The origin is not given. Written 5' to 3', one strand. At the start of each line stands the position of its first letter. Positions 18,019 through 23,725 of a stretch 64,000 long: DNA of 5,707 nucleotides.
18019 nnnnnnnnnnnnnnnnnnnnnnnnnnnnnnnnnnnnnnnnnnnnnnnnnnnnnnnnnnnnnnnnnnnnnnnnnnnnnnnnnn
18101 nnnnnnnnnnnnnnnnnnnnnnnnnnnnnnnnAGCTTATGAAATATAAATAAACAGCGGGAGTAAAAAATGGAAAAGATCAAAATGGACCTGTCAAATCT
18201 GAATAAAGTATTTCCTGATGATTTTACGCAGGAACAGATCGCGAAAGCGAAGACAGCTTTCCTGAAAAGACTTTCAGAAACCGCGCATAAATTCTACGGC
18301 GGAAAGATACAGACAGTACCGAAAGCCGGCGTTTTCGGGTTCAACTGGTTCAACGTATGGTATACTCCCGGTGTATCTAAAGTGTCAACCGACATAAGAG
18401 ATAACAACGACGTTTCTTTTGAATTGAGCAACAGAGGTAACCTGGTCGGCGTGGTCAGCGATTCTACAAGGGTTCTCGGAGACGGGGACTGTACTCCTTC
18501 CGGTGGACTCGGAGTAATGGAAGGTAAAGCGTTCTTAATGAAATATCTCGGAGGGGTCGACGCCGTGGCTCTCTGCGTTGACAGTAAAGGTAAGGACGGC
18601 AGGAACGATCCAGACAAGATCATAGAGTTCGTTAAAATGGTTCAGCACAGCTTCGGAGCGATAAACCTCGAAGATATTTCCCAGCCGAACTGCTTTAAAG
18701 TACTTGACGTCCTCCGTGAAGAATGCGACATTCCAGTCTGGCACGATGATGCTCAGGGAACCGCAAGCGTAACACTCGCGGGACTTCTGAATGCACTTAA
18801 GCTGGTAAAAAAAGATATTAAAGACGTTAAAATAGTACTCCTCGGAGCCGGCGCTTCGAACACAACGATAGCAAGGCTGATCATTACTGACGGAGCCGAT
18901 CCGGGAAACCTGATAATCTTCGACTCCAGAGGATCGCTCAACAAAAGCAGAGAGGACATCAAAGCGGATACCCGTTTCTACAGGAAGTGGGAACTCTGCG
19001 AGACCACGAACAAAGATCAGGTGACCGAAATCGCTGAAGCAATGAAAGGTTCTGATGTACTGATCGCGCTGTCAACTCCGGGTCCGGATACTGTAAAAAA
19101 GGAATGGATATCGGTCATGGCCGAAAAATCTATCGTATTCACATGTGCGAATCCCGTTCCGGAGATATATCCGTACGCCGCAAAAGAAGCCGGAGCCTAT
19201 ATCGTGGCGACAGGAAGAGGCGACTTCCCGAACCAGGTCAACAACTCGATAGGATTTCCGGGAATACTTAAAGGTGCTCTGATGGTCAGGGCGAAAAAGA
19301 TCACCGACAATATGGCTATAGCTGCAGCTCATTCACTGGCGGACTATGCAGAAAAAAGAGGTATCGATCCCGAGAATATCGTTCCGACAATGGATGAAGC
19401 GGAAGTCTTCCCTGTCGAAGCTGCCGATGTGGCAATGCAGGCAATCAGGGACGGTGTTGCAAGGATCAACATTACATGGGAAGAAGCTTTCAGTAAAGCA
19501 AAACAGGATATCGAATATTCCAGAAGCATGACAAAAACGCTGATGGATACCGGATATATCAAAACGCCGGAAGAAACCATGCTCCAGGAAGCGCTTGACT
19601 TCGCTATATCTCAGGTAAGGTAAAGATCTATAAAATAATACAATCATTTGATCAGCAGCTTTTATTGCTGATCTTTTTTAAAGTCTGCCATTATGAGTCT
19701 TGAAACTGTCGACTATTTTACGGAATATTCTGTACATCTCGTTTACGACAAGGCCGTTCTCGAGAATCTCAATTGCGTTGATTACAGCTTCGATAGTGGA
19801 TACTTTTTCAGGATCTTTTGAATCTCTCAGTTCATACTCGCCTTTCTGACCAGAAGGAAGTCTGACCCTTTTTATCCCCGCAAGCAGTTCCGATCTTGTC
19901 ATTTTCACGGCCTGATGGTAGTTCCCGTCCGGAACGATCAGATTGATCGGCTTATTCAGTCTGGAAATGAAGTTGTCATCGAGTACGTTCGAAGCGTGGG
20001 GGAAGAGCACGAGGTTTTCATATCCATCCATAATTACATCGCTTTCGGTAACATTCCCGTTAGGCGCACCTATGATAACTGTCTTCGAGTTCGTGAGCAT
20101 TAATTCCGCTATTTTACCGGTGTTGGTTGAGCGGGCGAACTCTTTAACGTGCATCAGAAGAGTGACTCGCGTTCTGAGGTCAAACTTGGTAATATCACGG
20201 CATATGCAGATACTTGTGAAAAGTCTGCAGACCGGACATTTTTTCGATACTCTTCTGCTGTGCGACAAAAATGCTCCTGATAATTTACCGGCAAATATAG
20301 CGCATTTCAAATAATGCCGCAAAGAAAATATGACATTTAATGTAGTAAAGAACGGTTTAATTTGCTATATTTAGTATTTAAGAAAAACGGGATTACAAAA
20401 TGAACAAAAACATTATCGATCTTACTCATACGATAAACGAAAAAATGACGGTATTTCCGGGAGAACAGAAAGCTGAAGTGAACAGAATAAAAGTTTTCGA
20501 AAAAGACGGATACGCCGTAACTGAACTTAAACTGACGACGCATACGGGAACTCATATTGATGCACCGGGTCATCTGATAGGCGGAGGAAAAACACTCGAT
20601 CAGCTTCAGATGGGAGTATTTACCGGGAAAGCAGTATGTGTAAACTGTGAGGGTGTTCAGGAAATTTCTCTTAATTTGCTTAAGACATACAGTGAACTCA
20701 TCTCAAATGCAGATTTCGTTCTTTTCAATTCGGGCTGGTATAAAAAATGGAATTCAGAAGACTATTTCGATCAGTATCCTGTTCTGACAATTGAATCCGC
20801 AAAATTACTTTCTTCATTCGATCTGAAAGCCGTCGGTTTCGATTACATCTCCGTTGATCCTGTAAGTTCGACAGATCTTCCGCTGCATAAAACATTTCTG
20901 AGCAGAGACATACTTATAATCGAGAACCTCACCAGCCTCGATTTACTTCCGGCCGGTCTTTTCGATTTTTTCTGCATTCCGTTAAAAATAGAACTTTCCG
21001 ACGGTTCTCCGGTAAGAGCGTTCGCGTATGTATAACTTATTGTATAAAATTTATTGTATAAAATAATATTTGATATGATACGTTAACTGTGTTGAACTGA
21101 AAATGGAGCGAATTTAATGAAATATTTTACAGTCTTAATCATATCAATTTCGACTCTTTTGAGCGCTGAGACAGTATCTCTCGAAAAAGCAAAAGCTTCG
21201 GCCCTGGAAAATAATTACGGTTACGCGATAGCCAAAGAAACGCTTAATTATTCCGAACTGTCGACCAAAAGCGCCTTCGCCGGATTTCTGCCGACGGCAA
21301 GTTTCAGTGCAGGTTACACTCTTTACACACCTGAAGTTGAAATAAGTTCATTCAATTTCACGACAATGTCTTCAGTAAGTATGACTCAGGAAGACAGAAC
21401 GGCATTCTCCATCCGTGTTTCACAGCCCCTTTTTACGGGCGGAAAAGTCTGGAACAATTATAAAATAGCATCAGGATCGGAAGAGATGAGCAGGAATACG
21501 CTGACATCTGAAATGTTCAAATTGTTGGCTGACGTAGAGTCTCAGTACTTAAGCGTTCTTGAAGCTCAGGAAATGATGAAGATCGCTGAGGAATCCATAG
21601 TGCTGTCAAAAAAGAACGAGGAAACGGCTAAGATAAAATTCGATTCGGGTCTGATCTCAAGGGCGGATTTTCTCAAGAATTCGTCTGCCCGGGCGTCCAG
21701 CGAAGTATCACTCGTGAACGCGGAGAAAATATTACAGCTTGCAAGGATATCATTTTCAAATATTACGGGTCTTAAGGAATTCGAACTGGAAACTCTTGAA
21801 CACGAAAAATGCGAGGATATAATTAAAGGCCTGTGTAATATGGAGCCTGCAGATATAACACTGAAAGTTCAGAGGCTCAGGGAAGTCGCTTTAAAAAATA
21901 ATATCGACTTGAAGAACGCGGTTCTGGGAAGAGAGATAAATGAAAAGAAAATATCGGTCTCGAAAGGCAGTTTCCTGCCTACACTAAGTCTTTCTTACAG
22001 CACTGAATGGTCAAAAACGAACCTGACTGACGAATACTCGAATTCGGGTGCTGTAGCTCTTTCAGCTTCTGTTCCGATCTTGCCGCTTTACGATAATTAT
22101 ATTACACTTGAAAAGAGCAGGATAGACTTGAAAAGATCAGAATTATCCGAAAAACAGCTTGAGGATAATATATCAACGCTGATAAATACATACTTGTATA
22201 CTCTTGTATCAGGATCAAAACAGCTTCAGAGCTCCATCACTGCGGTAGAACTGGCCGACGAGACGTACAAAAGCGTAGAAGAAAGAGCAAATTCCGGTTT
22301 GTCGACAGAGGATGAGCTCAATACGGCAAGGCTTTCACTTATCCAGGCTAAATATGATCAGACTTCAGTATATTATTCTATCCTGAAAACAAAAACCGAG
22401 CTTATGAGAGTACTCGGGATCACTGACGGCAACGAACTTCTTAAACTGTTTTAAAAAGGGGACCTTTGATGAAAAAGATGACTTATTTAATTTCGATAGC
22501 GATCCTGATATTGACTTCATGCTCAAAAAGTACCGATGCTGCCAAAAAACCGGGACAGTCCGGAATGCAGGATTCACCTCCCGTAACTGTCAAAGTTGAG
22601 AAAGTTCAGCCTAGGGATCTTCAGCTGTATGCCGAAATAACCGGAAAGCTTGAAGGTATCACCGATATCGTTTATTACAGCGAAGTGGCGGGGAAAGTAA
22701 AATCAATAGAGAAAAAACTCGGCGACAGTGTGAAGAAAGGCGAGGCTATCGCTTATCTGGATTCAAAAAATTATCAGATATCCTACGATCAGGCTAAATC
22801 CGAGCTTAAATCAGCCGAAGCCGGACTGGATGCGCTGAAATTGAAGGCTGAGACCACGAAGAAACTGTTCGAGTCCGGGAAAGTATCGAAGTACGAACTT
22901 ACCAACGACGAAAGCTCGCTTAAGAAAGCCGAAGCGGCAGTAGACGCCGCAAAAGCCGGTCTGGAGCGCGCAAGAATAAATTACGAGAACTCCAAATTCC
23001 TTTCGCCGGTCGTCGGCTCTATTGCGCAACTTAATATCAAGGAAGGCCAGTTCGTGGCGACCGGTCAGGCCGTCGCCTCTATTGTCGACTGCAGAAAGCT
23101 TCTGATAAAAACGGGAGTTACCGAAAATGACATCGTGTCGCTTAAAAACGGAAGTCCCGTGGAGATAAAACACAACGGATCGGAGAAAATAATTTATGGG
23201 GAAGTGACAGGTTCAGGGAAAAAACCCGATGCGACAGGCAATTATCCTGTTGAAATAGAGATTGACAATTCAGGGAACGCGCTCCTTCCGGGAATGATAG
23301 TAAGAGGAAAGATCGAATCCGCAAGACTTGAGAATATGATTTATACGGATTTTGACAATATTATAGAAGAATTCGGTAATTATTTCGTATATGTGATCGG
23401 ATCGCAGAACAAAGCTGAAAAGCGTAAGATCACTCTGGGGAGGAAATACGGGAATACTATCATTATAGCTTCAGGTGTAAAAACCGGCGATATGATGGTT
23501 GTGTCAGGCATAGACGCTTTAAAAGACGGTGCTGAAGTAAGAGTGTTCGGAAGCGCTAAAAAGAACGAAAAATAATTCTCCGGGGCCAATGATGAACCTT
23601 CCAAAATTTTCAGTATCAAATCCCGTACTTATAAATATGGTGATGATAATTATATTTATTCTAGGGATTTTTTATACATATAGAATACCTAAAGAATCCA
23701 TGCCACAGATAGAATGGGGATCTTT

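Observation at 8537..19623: Eleven-gene operon coupling HdrA(MvhD)-HdrC-HdrB to a soluble fumarate reductase/succinate dehydrogenase plus SucCD, fumarase and malic enzyme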

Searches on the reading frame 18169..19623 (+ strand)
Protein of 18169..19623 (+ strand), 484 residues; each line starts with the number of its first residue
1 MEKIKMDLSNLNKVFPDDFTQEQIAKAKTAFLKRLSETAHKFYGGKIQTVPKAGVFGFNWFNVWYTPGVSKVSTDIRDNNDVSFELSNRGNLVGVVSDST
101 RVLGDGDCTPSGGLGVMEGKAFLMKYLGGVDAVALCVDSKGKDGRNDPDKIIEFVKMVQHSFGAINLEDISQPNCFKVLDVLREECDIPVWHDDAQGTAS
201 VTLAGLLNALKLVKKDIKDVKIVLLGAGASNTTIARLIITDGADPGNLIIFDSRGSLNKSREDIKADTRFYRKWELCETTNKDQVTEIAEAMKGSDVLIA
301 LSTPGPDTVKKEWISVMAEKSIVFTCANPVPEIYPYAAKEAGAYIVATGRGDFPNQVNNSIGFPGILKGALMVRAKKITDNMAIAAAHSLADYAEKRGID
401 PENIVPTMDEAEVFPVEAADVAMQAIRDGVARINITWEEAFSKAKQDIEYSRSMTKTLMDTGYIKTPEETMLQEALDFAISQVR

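Call 3: search_protein_families(library=pfam, proteins=[window:18169-19623:+])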
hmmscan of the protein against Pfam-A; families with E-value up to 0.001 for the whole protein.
window:18169-19623:+ (484 aa): 2 families
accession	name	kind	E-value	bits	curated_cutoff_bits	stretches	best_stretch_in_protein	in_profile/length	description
PF03949.21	Malic_M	-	9.8e-27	94.3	23.5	1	196-417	2-248/258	Malic enzyme, NAD binding domain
PF00390.24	malic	-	1.2e-16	61.5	23.1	1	63-182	22-181/182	Malic enzyme, N-terminal domain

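Call 4: search_protein_families(library=ncbifam, proteins=[window:18169-19623:+])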
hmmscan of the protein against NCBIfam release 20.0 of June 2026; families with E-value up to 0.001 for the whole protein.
window:18169-19623:+ (484 aa): 4 families
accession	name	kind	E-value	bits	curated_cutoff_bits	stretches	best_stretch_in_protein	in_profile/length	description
NF009501.0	PRK12861.1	subfamily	1.4e-73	248.2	1178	1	44-397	20-359/764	NADP-dependent malic enzyme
NF010052.0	PRK13529.1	subfamily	2.1e-35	122.4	326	1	151-434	228-540/564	oxaloacetate-decarboxylating malate dehydrogenase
NF041582.1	malolactic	exception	1.6e-23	83.1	850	1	149-436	209-521/536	malolactic enzyme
NF001315.0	PRK00258.2-4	equivalog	0.00038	19.7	413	0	206-307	111-206/284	shikimate dehydrogenase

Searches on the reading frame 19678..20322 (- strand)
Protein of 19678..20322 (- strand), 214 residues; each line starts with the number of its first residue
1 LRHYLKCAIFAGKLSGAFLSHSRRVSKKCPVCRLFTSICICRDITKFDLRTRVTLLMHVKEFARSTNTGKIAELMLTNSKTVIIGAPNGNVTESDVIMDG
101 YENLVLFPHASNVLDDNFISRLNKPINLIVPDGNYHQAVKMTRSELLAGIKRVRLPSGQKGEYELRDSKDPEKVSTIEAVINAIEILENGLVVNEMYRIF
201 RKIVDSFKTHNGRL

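Call 19: search_protein_families(library=pfam, proteins=[window:19678-20322:-], max_evalue=0.00001)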
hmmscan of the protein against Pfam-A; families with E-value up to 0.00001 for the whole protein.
window:19678-20322:- (214 aa): 1 family
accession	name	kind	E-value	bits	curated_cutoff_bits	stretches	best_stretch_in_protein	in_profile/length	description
PF03942.20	DTW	-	7.3e-31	107.9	33.7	1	27-206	2-193/195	DTW domain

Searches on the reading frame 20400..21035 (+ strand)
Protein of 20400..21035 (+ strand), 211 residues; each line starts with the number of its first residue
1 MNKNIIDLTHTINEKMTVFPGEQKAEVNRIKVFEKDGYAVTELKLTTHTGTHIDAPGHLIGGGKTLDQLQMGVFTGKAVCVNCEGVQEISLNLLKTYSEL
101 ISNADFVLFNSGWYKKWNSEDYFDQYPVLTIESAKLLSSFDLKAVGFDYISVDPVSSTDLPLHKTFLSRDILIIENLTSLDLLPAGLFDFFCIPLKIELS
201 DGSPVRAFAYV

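Call 19: search_protein_families(library=pfam, proteins=[window:20400-21035:+], max_evalue=0.00001)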
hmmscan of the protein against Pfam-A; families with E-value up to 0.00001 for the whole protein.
window:20400-21035:+ (211 aa): 1 family
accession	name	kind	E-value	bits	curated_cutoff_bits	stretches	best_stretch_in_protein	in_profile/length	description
PF04199.19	Cyclase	-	5.4e-27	95.2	23.1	1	6-154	1-142/142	Putative cyclase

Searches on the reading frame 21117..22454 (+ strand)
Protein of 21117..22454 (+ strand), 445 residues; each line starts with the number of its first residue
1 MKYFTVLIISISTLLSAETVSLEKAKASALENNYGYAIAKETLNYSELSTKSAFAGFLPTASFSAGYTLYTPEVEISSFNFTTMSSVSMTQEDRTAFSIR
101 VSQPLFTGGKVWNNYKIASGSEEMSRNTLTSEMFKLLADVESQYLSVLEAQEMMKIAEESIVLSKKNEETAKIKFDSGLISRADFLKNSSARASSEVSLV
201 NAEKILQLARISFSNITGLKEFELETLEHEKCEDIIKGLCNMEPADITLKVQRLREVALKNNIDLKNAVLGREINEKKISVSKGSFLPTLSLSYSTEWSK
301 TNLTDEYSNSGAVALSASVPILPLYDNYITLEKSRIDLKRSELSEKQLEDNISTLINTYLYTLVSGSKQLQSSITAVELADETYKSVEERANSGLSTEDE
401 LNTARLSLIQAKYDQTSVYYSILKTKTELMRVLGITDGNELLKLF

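Call 19: search_protein_families(library=pfam, proteins=[window:21117-22454:+], max_evalue=0.00001)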
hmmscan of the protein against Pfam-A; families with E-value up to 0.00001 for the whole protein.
window:21117-22454:+ (445 aa): 1 family
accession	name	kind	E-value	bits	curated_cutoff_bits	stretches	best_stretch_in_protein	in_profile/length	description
PF02321.23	OEP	-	2.4e-51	174.7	22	2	22-218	1-187/187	Outer membrane efflux protein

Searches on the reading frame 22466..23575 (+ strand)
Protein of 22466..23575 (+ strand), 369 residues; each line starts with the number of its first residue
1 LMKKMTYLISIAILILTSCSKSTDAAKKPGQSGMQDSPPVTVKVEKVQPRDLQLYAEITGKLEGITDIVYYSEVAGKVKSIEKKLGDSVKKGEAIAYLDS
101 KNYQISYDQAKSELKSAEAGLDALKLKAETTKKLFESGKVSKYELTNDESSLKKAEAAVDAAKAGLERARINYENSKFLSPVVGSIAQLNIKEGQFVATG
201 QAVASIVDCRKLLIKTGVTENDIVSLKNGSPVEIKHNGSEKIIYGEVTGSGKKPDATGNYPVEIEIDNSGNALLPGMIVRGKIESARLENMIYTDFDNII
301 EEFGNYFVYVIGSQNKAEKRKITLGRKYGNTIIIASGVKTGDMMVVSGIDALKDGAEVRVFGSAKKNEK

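Call 19: search_protein_families(library=pfam, proteins=[window:22466-23575:+], max_evalue=0.00001)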
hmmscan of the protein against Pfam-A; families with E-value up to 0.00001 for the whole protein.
window:22466-23575:+ (369 aa): 3 families
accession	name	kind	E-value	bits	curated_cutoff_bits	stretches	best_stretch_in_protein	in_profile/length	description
PF13437.12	HlyD_3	-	4.7e-18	66.3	22.2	1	179-276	3-106/106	HlyD family secretion protein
PF16576.10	HlyD_D23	-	7.3e-16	58.5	30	1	72-279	24-214/214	Barrel-sandwich domain of CusB or HlyD membrane-fusion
PF13533.13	Biotin_lipoyl_2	-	6.9e-08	32.6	29.8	0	180-205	5-30/32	Biotin-lipoyl like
